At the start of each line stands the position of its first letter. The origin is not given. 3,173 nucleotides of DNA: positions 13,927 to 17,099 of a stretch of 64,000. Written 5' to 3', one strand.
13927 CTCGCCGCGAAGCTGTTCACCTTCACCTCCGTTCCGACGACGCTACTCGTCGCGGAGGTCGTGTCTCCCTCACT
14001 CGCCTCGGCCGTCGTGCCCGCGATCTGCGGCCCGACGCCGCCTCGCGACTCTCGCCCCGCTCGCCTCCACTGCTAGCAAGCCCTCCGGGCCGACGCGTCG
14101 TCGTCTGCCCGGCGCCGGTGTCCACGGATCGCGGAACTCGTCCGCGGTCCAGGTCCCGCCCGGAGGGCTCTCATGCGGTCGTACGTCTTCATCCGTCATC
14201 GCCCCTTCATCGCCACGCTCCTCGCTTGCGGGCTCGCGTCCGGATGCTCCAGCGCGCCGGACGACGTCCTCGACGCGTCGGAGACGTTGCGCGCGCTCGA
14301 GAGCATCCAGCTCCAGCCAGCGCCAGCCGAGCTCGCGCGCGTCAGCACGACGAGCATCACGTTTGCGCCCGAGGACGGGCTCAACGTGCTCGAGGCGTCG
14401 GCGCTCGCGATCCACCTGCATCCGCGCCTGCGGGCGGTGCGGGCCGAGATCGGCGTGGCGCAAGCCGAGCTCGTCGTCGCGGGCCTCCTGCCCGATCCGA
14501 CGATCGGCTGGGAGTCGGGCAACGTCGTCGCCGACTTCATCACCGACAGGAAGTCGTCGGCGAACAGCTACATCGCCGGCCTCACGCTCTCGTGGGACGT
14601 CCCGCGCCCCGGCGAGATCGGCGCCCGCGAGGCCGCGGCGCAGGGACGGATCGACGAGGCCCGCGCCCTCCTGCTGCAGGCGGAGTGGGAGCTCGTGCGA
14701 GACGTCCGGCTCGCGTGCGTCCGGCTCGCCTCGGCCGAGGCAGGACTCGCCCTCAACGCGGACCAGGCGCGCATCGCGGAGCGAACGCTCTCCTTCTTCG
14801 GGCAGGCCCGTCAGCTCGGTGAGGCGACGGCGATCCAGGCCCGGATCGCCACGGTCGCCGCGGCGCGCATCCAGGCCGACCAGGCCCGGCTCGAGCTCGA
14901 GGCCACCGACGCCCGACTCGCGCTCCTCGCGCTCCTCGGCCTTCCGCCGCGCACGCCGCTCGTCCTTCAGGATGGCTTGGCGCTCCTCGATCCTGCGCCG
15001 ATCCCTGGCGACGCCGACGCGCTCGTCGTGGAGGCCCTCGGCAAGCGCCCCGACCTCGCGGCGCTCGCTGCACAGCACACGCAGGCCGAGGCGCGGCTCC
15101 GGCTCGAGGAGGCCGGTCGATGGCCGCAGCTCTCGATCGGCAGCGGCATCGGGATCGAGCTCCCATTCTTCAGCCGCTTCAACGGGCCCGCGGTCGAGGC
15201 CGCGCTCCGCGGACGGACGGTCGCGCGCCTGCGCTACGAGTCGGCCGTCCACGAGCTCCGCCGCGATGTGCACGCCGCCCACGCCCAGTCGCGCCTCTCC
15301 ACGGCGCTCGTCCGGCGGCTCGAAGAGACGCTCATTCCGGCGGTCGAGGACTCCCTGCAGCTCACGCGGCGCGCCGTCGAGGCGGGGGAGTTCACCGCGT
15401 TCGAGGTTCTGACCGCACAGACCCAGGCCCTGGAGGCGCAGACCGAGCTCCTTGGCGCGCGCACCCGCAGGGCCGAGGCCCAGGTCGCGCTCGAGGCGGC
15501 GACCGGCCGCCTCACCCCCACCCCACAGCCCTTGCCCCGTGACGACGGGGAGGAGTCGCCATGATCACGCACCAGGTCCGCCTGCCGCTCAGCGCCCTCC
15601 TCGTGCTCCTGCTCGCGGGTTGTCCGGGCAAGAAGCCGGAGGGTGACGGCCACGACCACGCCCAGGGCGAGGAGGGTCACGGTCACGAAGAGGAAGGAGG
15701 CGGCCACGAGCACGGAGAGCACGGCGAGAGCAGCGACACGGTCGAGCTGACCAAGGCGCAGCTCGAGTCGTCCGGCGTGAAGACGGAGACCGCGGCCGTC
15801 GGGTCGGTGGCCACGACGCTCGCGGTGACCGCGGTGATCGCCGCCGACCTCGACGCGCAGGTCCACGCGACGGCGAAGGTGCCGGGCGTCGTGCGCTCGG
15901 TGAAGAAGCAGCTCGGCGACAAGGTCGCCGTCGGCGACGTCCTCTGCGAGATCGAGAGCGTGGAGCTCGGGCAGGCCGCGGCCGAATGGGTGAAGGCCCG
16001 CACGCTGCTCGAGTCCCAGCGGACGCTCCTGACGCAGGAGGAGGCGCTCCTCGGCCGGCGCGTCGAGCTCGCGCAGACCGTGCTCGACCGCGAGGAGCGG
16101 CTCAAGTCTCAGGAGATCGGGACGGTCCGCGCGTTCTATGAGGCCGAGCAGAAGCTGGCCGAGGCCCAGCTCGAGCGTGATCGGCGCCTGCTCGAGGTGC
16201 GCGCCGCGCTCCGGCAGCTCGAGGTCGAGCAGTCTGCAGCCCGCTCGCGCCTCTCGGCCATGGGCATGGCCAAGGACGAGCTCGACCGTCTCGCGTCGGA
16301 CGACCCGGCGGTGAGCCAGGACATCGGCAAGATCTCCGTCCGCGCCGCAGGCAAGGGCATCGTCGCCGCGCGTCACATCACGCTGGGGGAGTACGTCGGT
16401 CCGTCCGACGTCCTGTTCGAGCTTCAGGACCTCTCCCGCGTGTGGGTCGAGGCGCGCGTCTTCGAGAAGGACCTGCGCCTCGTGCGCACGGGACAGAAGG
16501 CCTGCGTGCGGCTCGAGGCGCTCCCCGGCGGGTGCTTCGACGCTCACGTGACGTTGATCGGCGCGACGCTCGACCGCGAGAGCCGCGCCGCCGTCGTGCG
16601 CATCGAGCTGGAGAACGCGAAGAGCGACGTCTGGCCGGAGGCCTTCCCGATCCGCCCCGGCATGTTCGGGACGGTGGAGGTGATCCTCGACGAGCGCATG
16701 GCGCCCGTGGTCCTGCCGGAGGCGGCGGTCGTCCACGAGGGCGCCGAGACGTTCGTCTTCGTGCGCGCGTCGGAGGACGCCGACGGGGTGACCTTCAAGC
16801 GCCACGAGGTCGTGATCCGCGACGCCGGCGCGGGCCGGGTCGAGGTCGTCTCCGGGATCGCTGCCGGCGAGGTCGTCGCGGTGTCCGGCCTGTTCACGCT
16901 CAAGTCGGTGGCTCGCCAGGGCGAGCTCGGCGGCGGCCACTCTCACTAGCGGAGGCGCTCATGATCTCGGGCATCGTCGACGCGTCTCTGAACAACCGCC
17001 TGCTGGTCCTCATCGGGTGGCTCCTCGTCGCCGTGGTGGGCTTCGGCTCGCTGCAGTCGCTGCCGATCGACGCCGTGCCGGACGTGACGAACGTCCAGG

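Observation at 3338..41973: Truncated fpg (minus strand) and intact fpg (plus strand) in inverted orientation bracket ~37 kb of metal-resistance cargo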

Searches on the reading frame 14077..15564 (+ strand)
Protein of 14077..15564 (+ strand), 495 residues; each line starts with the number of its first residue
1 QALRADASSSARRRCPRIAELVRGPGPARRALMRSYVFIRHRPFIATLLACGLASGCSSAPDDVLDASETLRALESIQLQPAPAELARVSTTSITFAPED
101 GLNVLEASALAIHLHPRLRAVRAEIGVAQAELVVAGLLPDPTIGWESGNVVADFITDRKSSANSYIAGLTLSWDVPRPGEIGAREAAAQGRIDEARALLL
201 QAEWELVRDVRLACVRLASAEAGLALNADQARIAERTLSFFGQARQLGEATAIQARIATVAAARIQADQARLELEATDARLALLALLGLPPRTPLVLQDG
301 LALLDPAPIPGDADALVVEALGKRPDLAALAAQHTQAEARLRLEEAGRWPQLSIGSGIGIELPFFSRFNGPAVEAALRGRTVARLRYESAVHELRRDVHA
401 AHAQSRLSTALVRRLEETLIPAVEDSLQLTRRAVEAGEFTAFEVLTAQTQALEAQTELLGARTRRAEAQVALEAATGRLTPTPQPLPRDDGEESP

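Call 8: search_protein_families(library=pfam, proteins=[window:14077-15564:+])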
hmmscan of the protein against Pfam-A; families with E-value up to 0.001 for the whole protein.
window:14077-15564:+ (495 aa): 1 family
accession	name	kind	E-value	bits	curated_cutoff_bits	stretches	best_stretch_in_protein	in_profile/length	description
PF02321.23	OEP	-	3.7e-34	118.6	22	2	106-284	3-185/187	Outer membrane efflux protein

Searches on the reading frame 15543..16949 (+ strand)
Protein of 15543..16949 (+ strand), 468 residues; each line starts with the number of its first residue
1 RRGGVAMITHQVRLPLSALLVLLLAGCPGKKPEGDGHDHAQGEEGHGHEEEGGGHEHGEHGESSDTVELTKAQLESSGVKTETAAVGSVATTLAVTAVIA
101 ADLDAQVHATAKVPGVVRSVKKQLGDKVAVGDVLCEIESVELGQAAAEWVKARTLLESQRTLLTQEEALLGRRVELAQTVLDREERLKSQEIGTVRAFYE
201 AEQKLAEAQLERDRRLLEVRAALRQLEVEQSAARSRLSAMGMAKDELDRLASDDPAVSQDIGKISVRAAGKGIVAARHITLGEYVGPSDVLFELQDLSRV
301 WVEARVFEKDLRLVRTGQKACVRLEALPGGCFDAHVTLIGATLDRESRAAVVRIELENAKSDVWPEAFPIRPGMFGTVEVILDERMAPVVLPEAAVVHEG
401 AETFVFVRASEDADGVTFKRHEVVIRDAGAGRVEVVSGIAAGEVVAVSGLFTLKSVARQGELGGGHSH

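Call 8: search_protein_families(library=pfam, proteins=[window:15543-16949:+])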
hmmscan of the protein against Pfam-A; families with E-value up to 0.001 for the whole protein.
window:15543-16949:+ (468 aa): 3 families
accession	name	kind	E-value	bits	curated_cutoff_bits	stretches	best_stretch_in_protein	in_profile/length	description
PF16576.10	HlyD_D23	-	3.3e-43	147.9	30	1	90-368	3-213/214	Barrel-sandwich domain of CusB or HlyD membrane-fusion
PF13437.12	HlyD_3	-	5.8e-19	69.2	22.2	1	266-370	2-103/106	HlyD family secretion protein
PF24381.1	DUF7537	-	7.6e-05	22.8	31.7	0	19-109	8-94/258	Family of unknown function (DUF7537)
